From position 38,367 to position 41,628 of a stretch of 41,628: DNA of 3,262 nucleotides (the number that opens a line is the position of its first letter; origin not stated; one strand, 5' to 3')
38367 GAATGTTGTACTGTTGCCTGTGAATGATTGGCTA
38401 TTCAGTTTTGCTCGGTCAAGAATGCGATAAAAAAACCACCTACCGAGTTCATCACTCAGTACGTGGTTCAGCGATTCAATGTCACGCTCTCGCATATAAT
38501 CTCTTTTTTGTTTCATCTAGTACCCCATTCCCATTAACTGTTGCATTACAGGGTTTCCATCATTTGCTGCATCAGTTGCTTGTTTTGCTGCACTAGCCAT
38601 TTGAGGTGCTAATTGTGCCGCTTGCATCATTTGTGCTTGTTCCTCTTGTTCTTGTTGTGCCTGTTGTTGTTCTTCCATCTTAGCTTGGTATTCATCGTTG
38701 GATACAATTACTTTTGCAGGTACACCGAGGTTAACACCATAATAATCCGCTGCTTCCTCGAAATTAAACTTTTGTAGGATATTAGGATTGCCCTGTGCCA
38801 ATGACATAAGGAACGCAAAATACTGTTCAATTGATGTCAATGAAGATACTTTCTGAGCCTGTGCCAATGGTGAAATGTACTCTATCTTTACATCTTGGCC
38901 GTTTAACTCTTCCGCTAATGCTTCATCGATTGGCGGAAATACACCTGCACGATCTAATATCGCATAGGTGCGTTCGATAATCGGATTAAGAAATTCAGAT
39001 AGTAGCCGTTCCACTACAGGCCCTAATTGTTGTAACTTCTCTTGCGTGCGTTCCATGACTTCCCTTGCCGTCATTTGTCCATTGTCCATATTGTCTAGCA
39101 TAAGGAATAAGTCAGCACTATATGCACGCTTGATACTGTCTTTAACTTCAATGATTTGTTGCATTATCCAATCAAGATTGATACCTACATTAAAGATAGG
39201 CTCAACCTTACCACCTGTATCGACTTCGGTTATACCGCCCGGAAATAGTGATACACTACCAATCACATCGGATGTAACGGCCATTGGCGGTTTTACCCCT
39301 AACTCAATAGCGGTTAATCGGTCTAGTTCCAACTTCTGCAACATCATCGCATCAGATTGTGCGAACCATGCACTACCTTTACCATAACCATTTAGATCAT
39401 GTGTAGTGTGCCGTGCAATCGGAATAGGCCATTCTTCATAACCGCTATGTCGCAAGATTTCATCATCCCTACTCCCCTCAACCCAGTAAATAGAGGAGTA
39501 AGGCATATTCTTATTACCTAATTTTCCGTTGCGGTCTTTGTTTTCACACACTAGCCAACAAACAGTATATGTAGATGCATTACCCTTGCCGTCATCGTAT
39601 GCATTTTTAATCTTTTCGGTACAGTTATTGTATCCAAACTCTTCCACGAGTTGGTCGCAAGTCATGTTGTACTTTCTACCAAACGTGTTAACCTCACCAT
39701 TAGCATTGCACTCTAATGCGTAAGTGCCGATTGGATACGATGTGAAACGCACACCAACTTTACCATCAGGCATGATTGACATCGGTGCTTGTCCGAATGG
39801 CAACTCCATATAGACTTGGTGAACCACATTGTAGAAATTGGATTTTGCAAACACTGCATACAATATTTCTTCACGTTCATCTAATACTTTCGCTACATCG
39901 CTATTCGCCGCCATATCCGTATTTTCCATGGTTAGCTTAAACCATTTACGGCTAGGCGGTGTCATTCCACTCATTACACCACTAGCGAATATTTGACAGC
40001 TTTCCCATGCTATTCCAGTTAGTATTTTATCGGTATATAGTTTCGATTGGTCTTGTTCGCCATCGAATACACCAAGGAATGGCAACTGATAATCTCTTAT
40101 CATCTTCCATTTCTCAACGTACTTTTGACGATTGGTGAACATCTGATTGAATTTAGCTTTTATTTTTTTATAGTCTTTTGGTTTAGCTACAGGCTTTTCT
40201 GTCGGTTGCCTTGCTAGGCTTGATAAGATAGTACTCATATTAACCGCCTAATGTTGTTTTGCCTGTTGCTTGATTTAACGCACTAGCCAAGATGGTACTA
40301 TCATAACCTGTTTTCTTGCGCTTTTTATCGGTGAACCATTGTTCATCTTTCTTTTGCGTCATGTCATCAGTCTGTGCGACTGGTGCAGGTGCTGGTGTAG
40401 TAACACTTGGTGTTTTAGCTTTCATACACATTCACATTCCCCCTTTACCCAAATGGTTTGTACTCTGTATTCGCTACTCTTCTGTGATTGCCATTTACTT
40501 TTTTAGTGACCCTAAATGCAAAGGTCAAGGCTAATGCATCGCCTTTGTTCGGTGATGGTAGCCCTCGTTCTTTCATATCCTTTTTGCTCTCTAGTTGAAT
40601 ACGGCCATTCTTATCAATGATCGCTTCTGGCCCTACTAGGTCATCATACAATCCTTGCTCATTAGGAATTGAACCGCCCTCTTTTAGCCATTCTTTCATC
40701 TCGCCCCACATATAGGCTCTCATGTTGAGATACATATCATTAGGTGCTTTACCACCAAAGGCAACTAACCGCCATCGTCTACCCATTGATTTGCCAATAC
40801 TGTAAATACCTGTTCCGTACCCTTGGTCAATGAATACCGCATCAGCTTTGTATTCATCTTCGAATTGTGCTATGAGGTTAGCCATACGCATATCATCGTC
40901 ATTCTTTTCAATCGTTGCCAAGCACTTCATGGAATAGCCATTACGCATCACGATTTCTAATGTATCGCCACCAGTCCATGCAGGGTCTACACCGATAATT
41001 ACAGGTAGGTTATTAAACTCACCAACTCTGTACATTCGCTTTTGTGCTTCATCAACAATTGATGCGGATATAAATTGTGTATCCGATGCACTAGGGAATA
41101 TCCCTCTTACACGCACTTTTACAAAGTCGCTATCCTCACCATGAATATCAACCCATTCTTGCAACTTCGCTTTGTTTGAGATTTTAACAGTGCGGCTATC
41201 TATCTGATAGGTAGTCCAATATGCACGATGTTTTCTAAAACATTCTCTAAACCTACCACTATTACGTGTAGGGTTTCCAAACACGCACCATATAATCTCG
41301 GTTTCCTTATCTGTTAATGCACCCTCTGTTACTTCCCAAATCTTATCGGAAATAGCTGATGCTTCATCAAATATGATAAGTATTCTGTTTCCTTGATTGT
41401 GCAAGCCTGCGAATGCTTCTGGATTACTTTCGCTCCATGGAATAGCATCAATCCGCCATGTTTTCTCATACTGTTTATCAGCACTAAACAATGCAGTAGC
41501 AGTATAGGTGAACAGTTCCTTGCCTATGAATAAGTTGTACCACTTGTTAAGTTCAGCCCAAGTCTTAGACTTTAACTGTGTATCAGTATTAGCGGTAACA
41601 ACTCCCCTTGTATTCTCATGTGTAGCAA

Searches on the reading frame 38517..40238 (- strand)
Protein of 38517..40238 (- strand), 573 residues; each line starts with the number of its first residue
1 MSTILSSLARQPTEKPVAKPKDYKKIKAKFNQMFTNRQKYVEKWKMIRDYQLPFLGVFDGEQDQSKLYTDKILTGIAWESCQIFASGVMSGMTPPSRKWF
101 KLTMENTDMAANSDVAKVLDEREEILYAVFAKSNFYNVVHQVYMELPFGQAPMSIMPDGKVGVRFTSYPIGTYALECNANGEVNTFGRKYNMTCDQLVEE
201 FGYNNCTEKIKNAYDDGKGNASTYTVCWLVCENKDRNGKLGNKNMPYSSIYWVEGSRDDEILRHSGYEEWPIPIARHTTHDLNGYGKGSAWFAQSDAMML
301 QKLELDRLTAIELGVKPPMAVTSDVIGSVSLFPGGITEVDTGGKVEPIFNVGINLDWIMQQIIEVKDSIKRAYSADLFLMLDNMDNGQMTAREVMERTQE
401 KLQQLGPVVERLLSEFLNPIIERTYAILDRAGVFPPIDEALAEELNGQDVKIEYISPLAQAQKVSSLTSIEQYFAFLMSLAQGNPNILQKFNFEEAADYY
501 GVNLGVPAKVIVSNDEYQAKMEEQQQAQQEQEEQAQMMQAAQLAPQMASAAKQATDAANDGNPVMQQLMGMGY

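Call 7: search_protein_families(library=phrogs, proteins=[window:38517-40238:-], max_evalue=0.001)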
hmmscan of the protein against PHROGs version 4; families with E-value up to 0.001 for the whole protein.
window:38517-40238:- (573 aa): 4 families
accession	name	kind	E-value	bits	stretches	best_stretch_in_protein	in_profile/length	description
phrog_332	-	connector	7.3e-148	494.4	1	23-559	11-552/560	head-tail adaptor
phrog_21643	-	unknown function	5.9e-67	226.6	1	312-570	16-266/268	-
phrog_21528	-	unknown function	6e-59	200.2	1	24-236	4-219/224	-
phrog_449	-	connector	5.4e-33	115.2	1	21-550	3-514/520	head-tail adaptor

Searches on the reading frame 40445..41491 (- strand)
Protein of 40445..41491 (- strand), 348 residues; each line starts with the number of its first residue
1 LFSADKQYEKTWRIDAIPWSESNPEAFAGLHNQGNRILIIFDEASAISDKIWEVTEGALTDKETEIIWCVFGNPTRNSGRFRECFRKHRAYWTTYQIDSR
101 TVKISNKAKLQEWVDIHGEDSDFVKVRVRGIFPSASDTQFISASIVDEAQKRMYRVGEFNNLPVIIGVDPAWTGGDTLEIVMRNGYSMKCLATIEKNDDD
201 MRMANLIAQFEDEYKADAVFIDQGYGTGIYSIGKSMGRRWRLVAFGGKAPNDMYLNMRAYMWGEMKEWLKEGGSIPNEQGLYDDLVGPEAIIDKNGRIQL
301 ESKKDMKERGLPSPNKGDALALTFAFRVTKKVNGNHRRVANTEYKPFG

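Call 7: search_protein_families(library=phrogs, proteins=[window:40445-41491:-], max_evalue=0.001)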
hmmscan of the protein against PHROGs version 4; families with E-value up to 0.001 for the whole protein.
window:40445-41491:- (348 aa): 2 families
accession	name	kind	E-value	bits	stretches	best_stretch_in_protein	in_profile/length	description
phrog_5902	-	unknown function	3.9e-43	149.1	1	6-152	128-275/359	-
phrog_2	-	head and packaging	9.6e-32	111.6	1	11-335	346-597/807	terminase large subunit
